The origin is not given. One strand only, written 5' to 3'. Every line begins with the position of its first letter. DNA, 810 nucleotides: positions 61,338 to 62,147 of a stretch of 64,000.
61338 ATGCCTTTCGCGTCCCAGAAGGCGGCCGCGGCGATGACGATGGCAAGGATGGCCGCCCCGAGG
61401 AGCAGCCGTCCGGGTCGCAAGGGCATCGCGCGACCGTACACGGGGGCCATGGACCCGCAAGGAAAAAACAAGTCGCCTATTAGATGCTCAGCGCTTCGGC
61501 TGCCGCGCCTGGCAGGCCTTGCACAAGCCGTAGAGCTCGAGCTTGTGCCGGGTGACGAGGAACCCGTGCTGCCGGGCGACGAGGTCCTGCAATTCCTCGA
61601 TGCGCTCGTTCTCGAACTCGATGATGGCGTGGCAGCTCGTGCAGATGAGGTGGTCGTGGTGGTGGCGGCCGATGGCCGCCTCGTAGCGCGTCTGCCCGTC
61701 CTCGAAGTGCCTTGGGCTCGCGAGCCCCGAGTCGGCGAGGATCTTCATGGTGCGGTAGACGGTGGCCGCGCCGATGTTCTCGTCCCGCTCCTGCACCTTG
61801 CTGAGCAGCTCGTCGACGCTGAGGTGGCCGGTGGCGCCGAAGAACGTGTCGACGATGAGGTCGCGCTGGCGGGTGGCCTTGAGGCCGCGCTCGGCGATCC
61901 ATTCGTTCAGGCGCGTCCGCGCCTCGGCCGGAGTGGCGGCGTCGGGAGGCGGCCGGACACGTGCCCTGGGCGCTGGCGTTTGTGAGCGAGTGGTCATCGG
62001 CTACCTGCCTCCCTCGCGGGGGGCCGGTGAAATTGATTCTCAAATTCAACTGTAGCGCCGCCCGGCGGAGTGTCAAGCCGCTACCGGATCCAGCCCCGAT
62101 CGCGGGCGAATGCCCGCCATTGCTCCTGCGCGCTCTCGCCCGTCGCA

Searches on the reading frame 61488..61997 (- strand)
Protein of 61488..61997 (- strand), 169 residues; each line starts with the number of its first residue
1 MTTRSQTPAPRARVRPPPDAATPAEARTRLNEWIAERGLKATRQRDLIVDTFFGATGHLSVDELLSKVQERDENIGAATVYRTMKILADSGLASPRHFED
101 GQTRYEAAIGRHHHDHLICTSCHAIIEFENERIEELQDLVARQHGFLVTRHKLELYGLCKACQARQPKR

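Call 25: find_encoding_contigs(protein=window:61488-61997:-, flank=10000, max_places=8)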
Protein window:61488-61997:- (169 aa): 23 contigs read that carry it; 8 places shown.
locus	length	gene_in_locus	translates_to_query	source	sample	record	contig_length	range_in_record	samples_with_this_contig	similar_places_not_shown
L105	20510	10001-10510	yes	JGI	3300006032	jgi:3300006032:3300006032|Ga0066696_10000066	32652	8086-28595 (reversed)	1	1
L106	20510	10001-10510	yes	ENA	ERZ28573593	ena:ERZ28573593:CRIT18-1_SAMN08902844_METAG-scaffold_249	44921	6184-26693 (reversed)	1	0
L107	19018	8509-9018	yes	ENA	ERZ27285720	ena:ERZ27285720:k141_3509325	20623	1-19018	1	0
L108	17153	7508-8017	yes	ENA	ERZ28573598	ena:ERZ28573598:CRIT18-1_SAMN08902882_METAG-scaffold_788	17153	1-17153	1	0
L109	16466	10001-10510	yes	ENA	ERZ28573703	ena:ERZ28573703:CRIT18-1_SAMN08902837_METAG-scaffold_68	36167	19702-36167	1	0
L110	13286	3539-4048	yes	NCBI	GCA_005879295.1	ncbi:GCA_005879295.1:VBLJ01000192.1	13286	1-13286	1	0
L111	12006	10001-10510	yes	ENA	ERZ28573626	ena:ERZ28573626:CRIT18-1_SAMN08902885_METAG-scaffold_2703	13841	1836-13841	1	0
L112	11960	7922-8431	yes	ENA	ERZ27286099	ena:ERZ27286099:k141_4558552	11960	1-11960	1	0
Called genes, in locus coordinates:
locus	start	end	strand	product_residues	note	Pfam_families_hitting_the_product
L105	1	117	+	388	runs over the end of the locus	PF07075:NamZ_N, PF20732:NamZ_C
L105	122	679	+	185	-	PF01467:CTP_transf_like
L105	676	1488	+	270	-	-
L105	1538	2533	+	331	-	PF00490:ALAD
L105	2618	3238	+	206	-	PF06271:RDD (weak)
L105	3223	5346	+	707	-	PF02222:ATP-grasp (faint), PF02655:ATP-grasp_3 (faint), PF07478:Dala_Dala_lig_C, PF03133:TTL (faint), PF07478:Dala_Dala_lig_C, PF13535:ATP-grasp_4 (weak)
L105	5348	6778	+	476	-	PF03576:Peptidase_S58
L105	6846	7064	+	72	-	-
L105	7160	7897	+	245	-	PF01904:DUF72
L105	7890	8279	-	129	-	-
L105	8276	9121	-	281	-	-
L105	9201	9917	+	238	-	-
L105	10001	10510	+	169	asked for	PF01475:FUR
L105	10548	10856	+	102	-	PF04977:DivIC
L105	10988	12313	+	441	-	PF13638:PIN_4, PF13401:AAA_22 (faint), PF02562:PhoH, PF13245:AAA_19 (faint), PF13604:AAA_30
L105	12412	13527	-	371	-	PF00781:DAGK_cat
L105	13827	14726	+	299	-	PF01370:Epimerase, PF04321:RmlD_sub_bind, PF05368:NmrA, PF13460:NAD_binding_10, PF16363:GDP_Man_Dehyd (faint)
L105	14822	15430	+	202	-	-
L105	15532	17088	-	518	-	PF00171:Aldedh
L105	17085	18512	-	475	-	PF01546:Peptidase_M20 (faint), PF04389:Peptidase_M28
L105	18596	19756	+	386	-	-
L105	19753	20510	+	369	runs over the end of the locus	-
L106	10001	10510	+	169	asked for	PF01475:FUR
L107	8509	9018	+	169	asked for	PF01475:FUR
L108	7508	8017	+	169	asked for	PF01475:FUR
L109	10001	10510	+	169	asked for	PF01475:FUR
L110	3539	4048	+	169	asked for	PF01475:FUR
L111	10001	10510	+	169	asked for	PF01475:FUR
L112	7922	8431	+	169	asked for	PF01475:FUR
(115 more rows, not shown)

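Call 41: search_protein_families(library=pfam, proteins=[L105:15532-17088:-, L105:13827-14726:+, L105:12412-13527:-, L105:8276-9121:-, L105:9201-9917:+], max_evalue=0.001)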
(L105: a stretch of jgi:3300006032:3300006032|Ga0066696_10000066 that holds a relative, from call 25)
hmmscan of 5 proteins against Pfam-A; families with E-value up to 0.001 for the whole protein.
L105:15532-17088:- (518 aa): 1 family
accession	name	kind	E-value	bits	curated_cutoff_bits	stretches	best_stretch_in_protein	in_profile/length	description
PF00171.27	Aldedh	-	1.1e-56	192.8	23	1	13-433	1-406/461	Aldehyde dehydrogenase family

L105:13827-14726:+ (299 aa): 9 families
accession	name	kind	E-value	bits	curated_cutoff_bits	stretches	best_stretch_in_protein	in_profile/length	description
PF01370.27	Epimerase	-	6.2e-17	62.3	20.9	1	3-214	1-236/240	NAD dependent epimerase/dehydratase family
PF13460.12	NAD_binding_10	-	9.4e-13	48.9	27.2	1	7-168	1-155/184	NAD(P)H-binding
PF05368.20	NmrA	-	2.5e-10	40.9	27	1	2-68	4-73/298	NmrA-like family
PF04321.23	RmlD_sub_bind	-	6.2e-09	35.8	27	1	1-285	1-282/287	RmlD substrate binding domain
PF16363.11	GDP_Man_Dehyd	-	4.3e-07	30.1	27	1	4-39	1-36/332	GDP-mannose 4,6 dehydratase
PF00106.31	adh_short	-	5.6e-05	23.2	26.6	0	3-41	3-41/195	short chain dehydrogenase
PF02558.23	ApbA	-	0.00023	21.2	22.2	1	8-46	5-42/150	Ketopantoate reductase PanE/ApbA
PF01073.25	3Beta_HSD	-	0.0004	19.9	22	1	5-199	2-222/280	3-beta hydroxysteroid dehydrogenase/isomerase family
PF07993.18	NAD_binding_4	-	0.00057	19.6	20.1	0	5-41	1-40/258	Male sterility protein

L105:12412-13527:- (371 aa): 1 family
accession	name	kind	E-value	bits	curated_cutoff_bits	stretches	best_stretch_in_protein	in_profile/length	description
PF00781.29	DAGK_cat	-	7.7e-10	38.9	23.6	1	20-152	7-119/125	Diacylglycerol kinase catalytic domain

L105:8276-9121:- (281 aa): 0 families

L105:9201-9917:+ (238 aa): 1 family
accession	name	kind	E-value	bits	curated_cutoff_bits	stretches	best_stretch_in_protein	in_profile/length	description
PF13646.12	HEAT_2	-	8.8e-05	23.1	27.7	1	159-215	8-64/88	HEAT repeats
